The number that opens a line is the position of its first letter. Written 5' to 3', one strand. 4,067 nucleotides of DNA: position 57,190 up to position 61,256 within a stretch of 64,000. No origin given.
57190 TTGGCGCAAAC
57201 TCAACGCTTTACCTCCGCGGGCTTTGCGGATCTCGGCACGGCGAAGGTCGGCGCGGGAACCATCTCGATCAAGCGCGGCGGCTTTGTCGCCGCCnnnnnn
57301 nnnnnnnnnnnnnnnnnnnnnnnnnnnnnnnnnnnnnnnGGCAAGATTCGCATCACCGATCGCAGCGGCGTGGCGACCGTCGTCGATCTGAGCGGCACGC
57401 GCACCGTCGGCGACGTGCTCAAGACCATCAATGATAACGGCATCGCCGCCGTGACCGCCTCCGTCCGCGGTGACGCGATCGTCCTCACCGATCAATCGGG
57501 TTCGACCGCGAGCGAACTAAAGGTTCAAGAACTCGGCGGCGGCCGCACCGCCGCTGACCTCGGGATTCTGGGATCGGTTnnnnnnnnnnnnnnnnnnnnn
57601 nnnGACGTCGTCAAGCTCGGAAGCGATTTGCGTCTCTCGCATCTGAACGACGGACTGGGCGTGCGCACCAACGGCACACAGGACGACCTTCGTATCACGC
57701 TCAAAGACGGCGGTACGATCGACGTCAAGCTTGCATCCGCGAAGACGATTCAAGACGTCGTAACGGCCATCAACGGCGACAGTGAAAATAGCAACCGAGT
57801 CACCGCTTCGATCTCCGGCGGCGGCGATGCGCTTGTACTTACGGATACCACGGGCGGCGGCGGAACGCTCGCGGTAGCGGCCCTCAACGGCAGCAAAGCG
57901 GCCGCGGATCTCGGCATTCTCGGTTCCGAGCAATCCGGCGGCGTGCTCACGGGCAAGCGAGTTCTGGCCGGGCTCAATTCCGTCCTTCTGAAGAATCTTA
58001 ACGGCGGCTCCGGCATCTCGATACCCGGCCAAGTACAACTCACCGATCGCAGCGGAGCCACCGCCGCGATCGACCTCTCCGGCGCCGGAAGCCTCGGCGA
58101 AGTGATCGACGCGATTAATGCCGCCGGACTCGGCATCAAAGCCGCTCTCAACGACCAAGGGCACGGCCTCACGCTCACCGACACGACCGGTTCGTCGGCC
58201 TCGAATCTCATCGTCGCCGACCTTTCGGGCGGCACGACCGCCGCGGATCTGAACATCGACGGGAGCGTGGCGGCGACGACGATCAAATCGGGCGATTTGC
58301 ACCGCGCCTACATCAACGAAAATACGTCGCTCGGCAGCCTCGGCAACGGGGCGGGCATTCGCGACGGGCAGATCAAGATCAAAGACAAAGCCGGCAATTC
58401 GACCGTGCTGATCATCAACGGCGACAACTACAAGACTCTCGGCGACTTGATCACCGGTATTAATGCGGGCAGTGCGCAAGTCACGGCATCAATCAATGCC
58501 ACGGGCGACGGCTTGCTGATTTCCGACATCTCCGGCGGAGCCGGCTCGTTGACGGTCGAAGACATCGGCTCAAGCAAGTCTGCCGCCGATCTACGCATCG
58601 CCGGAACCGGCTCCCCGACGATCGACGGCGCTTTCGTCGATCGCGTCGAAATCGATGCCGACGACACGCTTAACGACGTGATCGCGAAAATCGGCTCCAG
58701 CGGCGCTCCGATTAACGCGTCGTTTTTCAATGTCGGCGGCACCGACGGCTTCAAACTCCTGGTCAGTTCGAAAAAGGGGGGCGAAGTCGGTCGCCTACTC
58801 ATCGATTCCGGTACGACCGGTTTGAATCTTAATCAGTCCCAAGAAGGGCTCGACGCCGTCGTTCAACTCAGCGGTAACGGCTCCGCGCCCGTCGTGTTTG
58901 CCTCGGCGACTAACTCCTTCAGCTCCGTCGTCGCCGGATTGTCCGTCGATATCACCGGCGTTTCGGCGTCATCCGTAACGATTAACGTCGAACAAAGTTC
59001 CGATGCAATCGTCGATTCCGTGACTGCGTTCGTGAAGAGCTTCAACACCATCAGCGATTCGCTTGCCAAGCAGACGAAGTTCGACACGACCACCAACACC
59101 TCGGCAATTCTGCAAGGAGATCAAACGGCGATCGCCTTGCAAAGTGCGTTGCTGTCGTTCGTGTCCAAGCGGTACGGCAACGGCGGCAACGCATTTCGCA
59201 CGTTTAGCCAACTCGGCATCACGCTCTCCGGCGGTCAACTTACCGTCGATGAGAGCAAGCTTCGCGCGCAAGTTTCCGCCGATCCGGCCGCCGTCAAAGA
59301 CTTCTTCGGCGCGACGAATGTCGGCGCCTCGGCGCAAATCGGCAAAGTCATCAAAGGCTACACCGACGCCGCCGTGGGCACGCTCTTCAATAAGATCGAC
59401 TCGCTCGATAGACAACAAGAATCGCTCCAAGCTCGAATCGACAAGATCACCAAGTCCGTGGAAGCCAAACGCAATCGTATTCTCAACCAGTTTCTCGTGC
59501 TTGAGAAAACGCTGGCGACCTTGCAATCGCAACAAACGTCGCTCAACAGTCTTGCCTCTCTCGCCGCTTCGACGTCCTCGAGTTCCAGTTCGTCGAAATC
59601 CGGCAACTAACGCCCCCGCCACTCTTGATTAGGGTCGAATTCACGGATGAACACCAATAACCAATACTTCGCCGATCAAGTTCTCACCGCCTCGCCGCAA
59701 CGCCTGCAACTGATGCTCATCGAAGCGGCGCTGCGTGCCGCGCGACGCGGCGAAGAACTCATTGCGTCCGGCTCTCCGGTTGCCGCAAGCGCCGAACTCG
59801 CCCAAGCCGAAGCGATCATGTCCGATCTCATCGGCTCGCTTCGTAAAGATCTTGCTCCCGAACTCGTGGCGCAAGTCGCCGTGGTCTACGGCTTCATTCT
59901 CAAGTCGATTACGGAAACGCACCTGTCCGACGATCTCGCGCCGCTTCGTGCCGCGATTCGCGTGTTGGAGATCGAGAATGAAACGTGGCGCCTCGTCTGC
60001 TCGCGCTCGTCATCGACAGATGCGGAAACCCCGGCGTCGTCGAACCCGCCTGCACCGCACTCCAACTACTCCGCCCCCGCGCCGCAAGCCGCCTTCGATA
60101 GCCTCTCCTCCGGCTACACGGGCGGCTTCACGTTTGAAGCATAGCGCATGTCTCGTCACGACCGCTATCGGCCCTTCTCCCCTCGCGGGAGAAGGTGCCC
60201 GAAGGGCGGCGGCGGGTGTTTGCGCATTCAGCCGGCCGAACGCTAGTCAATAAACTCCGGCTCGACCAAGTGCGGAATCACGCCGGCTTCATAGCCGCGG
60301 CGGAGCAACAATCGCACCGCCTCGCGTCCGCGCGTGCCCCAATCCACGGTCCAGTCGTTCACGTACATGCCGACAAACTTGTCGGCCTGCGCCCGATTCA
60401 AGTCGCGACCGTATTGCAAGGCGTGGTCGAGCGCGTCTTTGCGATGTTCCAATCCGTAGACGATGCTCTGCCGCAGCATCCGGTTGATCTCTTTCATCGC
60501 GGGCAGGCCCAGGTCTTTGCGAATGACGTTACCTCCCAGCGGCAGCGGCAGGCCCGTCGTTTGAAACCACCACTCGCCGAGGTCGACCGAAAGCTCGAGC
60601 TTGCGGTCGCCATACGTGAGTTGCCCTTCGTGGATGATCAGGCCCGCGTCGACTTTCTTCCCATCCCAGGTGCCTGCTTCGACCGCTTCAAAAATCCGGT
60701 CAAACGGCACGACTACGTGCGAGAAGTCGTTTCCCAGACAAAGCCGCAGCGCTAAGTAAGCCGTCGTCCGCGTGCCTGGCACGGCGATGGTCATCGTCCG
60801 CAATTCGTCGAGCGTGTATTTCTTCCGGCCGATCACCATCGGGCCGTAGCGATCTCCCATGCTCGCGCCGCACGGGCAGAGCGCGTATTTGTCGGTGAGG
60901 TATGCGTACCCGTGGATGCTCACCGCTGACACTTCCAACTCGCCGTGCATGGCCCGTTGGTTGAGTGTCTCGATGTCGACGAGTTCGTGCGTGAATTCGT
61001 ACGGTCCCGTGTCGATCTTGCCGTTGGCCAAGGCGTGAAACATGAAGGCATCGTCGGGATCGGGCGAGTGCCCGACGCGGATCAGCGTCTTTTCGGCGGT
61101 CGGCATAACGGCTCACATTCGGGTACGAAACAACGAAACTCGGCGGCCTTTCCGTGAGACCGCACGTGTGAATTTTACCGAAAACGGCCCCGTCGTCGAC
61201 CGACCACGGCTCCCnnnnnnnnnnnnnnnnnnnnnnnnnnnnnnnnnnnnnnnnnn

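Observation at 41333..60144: Flagellar cluster in which every distal (extracellular) axial component is oversized while rod/ring proteins are normal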

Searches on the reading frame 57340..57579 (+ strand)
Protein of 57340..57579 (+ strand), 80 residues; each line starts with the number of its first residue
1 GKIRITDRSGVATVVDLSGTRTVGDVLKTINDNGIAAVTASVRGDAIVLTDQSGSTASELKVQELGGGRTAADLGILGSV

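Call 65: search_protein_representatives(alignment_id=A5)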
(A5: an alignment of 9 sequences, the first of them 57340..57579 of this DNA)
Query: 9 sequences, 80 profile positions. Proteins with E-value up to 0.001 (for the whole library): 2684; up to 1e-10: 1637; up to 1e-30: 620. The best 150 are listed.
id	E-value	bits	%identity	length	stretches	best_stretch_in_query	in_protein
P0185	2.3e-130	440.8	-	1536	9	2-79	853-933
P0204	1.0e-127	432.4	-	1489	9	1-79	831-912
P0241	4.2e-99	340.7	-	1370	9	1-78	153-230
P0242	1.9e-95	329.0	-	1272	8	1-78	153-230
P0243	3.8e-92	318.4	-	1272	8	1-79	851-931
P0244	3.3e-88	305.8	-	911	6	1-78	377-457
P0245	3.5e-86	299.3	-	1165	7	2-79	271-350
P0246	1.4e-85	297.4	-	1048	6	1-79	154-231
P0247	3.4e-85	296.1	-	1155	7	2-79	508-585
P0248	4.0e-83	289.5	-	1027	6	1-79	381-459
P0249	1.6e-82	287.6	-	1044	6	3-79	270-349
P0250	5.9e-82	285.7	-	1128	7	2-79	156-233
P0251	1.3e-81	284.7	-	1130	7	1-79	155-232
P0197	2.3e-81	283.9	-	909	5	1-79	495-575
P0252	4.8e-81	282.8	-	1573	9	1-79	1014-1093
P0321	1.5e-63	226.7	-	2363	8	3-77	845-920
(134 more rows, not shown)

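Call 66: search_protein_families(library=pfam, proteins=[P0321, P0252, P0241, P0242, P0245], max_evalue=0.001)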
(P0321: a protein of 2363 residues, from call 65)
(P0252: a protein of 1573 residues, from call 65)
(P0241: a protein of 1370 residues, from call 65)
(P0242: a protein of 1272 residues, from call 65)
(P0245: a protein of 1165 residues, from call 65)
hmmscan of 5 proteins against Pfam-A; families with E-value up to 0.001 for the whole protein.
P0321 (2363 aa): 2 families
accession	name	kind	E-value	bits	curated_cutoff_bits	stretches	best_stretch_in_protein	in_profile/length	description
PF07196.18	Flagellin_IN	-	6.8e-10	39.4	22.7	2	526-571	4-50/55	Flagellin hook IN motif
PF21989.2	RA_2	-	0.00015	22.2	27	0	259-286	5-32/94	RA like domain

P0252 (1573 aa): 3 families
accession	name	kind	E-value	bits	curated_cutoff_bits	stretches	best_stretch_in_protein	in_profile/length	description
PF07195.17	FliD_C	-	1.1e-33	117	25.4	2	1204-1363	9-181/236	Flagellar hook-associated protein 2 C-terminus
PF02465.23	FliD_N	-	6.3e-24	84.9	24.8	1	10-106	1-97/97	Flagellar hook-associated protein 2 N-terminus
PF07196.18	Flagellin_IN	-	4.3e-09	36.9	22.7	2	483-536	4-51/55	Flagellin hook IN motif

P0241 (1370 aa): 4 families
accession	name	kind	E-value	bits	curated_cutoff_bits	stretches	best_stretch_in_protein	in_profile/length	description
PF07195.17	FliD_C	-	2.5e-38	132.3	25.4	1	1129-1341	12-236/236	Flagellar hook-associated protein 2 C-terminus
PF07196.18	Flagellin_IN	-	1.4e-23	83.2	22.7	3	271-318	1-53/55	Flagellin hook IN motif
PF02465.23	FliD_N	-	1.5e-13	51.7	24.8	1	12-108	1-97/97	Flagellar hook-associated protein 2 N-terminus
PF21403.4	OTU1_UBXL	-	2e-07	31.9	22.7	0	840-871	10-41/49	OTU1, UBXL domain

P0242 (1272 aa): 4 families
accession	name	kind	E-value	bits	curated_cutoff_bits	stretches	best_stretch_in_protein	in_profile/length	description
PF07195.17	FliD_C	-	2.4e-29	102.9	25.4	1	1005-1241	2-235/236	Flagellar hook-associated protein 2 C-terminus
PF07196.18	Flagellin_IN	-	7.5e-18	64.9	22.7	1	928-980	5-55/55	Flagellin hook IN motif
PF02465.23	FliD_N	-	5.7e-15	56.2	24.8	1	12-108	1-97/97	Flagellar hook-associated protein 2 N-terminus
PF08735.15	DUF1786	-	1.5e-05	24.9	25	0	734-830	15-107/252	Putative pyruvate format-lyase activating enzyme (DUF1786)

P0245 (1165 aa): 3 families
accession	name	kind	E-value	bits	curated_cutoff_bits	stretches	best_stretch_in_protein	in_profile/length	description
PF07195.17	FliD_C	-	1.2e-42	146.5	25.4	1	919-1143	13-235/236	Flagellar hook-associated protein 2 C-terminus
PF02465.23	FliD_N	-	2.6e-21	76.5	24.8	1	12-108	1-97/97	Flagellar hook-associated protein 2 N-terminus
PF07196.18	Flagellin_IN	-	4.5e-09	36.8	22.7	0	276-322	8-52/55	Flagellin hook IN motif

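Call 74: search_solved_structures(query=A5, max_evalue=1, show_alignments=2)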
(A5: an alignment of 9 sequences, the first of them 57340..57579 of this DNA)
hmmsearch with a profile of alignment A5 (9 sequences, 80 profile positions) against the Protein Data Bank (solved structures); distinct sequences matched with E-value up to 1: 24.
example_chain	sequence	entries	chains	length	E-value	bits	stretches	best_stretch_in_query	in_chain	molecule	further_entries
9p7r_A1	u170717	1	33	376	0.0012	21.9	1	3-62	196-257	Flagellin B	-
9n8g_A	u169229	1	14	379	0.0016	21.6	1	4-78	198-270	Flagellin A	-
9n8m_M1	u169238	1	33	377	0.0094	19.1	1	3-76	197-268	Flagellin C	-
9rcb_A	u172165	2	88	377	0.034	17.3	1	2-47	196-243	Flagellin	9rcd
5xbj_A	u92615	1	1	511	0.094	15.9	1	10-79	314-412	Flagellar hook-associated protein FlgK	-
9gsx_L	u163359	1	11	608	0.11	15.7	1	10-79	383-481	Flagellar hook-associated protein 1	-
4twl_A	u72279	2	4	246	0.11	15.6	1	31-65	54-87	Dioscorin 5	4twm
6kty_A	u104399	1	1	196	0.13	15.4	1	3-43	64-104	Flagellar hook-associated protein 2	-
4kdi_C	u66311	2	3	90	0.18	15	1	7-33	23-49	Ubiquitin thioesterase OTU1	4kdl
9n8a_A1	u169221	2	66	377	0.19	14.9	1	5-47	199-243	Flagellin D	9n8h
9n8b_A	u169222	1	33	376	0.19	14.9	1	5-47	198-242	Flagellin D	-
3po0_A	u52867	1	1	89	0.22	14.7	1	9-45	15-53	Small archaeal modifier protein 1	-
4hro_A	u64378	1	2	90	0.23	14.7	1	9-45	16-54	Small archaeal modifier protein 1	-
2l83_A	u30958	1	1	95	0.24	14.6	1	9-45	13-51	Small archaeal modifier protein 1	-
1klp_A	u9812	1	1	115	0.53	13.5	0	4-34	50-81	MEROMYCOLATE EXTENSION ACYL CARRIER PROTEIN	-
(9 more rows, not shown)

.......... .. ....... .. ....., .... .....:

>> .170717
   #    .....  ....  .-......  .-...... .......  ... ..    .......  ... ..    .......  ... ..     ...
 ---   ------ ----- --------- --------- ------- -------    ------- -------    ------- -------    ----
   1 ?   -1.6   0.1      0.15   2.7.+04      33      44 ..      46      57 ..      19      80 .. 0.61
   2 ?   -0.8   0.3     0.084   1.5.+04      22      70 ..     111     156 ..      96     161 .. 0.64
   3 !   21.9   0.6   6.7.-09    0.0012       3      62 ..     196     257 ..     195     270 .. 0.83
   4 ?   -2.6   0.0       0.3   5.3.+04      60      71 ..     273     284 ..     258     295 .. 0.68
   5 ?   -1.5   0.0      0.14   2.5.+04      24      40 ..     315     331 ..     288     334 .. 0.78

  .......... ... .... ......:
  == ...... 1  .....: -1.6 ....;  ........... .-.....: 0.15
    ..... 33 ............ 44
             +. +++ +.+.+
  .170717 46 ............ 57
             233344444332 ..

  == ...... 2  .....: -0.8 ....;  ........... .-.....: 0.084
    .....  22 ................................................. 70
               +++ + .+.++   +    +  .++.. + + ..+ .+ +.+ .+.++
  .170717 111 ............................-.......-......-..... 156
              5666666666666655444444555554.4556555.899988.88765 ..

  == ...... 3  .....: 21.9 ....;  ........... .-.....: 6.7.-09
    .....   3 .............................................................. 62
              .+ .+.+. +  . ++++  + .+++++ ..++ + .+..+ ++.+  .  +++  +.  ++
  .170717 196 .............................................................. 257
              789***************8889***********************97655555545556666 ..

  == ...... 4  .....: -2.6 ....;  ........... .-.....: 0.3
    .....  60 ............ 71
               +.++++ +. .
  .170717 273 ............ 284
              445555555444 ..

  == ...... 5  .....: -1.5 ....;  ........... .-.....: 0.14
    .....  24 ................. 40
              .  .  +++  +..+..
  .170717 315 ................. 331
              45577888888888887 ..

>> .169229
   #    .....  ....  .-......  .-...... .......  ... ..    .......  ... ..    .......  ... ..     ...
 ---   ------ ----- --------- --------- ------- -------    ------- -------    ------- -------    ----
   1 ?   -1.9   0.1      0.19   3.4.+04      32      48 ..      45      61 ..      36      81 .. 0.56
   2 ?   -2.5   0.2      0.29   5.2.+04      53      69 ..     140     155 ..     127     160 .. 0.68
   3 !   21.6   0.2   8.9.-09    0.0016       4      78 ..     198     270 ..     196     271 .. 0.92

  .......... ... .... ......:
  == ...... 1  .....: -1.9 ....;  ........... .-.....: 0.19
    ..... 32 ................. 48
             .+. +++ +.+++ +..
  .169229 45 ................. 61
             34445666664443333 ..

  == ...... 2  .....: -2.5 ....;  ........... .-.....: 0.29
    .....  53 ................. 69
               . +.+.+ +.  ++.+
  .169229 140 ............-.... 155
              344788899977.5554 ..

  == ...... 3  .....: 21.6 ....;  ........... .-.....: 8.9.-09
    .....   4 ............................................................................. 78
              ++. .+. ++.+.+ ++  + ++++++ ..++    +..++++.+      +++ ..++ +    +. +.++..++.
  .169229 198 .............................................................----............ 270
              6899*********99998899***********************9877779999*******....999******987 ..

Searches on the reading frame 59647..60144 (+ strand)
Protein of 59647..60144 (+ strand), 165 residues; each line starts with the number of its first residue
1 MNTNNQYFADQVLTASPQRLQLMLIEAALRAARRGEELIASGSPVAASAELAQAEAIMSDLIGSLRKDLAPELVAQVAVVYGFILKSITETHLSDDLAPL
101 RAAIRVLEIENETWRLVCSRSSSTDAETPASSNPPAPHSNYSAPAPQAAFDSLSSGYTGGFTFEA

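Call 5: search_protein_families(library=pfam, proteins=[window:59647-60144:+], max_evalue=0.01)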
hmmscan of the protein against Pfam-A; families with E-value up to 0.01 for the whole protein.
window:59647-60144:+ (165 aa): 1 family
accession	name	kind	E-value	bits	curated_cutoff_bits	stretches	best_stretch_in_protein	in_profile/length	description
PF02561.19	FliS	-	2.4e-18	66.9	26.7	1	5-115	2-112/115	Flagellar protein FliS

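Call 68: search_protein_families(library=ncbifam, proteins=[window:59647-60144:+], max_evalue=0.001)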
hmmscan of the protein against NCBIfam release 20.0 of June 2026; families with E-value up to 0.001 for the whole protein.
window:59647-60144:+ (165 aa): 1 family
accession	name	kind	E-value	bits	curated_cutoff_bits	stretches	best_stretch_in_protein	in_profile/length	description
TIGR00208.1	fliS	equivalog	1.3e-08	35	53.75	1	4-115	7-118/124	flagellar export chaperone FliS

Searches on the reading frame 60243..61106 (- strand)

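Call 47: search_protein_families(library=pfam, proteins=[window:60243-61106:-], max_evalue=0.001)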
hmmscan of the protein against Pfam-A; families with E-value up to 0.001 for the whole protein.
window:60243-61106:- (287 aa): 1 family
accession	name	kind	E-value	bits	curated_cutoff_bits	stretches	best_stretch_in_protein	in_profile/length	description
PF02621.19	VitK2_biosynth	-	4.9e-70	236.3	26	1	9-273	1-252/252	Menaquinone biosynthesis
